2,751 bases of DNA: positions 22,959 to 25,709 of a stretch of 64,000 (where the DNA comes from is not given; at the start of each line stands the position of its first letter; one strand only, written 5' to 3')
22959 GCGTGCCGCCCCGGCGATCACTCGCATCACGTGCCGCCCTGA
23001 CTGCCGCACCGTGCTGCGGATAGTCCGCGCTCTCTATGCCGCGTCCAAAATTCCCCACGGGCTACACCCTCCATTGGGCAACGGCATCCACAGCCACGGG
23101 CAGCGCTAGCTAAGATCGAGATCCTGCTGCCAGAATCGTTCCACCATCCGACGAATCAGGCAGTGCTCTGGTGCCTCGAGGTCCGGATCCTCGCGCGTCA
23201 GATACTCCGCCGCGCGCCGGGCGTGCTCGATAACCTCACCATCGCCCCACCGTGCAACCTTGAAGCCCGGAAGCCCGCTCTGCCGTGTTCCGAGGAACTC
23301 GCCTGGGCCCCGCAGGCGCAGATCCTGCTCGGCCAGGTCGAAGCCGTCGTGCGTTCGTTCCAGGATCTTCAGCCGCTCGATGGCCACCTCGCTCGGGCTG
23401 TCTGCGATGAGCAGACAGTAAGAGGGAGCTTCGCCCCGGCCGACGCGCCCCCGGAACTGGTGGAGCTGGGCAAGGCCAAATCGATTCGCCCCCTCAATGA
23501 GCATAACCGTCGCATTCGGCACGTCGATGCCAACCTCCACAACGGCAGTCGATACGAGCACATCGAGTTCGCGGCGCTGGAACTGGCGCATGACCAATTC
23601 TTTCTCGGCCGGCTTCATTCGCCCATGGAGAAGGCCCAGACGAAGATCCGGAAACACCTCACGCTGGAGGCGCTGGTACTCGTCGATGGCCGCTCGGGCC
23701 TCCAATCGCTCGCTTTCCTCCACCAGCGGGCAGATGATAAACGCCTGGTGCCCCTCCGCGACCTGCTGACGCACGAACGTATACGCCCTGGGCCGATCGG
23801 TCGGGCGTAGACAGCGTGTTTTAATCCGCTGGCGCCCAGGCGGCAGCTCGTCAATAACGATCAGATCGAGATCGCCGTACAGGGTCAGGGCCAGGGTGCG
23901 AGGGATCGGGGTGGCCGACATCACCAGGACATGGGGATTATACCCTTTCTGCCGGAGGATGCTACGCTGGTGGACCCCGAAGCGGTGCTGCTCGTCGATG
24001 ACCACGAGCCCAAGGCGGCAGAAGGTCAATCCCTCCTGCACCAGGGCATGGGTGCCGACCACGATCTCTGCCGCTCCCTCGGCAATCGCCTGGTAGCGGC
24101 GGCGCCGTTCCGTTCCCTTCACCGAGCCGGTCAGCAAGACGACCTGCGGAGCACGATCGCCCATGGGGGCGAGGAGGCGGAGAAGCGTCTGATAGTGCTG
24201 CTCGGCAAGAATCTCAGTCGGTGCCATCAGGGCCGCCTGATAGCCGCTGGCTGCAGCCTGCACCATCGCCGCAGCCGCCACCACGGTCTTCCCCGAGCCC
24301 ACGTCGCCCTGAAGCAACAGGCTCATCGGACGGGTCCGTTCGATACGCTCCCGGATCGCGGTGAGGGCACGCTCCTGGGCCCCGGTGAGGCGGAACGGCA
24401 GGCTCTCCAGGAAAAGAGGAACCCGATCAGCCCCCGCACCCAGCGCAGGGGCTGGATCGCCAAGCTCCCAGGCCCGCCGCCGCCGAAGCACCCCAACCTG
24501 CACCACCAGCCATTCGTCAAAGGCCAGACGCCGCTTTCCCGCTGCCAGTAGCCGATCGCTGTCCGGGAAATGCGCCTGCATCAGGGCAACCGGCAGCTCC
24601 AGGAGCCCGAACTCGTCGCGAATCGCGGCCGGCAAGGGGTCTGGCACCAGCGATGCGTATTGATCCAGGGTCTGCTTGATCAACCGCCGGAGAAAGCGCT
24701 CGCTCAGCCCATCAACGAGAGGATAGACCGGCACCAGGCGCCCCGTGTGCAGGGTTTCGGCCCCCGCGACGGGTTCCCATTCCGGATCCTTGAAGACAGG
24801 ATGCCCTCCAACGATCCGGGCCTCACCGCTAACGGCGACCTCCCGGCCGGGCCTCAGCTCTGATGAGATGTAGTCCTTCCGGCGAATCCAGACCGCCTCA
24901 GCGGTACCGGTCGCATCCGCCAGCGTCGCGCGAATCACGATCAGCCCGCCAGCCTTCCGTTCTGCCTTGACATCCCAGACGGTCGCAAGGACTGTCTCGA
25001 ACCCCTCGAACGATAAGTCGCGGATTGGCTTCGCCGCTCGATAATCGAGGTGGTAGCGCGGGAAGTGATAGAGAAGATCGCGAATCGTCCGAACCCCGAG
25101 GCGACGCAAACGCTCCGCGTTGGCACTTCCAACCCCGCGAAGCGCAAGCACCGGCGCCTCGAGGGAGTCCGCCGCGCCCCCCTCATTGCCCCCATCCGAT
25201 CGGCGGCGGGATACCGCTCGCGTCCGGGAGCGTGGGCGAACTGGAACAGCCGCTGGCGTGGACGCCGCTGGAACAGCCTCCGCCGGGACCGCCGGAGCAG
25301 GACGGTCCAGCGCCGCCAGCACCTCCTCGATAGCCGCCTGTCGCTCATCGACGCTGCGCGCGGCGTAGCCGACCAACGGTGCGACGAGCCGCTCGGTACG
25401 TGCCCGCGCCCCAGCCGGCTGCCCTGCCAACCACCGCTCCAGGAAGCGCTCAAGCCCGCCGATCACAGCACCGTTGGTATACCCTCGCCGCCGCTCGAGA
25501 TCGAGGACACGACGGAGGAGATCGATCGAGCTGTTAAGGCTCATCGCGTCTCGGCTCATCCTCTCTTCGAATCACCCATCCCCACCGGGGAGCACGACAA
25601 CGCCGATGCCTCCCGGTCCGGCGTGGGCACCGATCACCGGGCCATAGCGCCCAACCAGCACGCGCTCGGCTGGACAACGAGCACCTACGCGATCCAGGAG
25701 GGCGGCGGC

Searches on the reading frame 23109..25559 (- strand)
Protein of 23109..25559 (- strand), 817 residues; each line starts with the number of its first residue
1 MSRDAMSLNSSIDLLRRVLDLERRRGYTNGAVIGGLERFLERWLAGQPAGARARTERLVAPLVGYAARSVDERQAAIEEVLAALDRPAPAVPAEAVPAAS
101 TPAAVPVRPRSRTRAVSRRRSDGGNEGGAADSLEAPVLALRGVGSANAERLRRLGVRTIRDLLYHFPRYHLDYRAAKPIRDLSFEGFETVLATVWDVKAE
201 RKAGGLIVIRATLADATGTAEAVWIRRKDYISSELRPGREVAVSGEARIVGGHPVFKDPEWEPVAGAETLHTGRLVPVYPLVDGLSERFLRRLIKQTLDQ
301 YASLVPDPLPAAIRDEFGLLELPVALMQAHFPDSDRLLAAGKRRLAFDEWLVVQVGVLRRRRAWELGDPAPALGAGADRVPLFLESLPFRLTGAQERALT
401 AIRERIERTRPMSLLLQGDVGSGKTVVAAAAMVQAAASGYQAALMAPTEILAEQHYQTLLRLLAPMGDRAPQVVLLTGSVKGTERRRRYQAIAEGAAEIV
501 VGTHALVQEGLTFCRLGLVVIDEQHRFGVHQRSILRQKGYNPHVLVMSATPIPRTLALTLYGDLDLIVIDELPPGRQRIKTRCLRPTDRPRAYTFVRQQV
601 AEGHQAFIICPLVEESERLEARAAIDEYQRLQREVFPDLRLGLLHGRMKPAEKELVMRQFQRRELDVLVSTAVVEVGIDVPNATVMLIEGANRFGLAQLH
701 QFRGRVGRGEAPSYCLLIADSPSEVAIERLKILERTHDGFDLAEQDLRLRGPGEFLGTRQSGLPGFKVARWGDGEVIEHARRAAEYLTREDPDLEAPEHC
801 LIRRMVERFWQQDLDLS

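Call 40: search_protein_families(library=pfam, proteins=[window:23109-25559:-], max_evalue=0.001)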
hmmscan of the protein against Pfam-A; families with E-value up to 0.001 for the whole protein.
window:23109-25559:- (817 aa): 7 families
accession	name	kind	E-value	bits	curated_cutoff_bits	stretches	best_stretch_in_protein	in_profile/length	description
PF00270.35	DEAD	-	2.5e-23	83.1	26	1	394-556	3-164/167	DEAD/DEAH box helicase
PF17191.10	RecG_wedge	-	2e-22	79.9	23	1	141-298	6-159/162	RecG wedge domain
PF00271.37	Helicase_C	-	2.9e-20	73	23.5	1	600-708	12-108/110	Helicase conserved C-terminal domain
PF19833.4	RecG_dom3_C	-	4e-13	49.7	26.8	1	736-815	1-82/87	ATP-dependent DNA helicase RecG, domain 3, C-terminal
PF04851.21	ResIII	-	5.2e-12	46.4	22.5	1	391-551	4-162/164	Type III restriction enzyme, res subunit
PF22590.2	Cas3-like_C_2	-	6.6e-05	23.6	27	1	623-709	14-104/106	CRISPR-associated nuclease/helicase Cas3, C-terminal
PF13191.12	AAA_16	-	8.1e-05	23.6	32.6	1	395-466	8-85/167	AAA ATPase domain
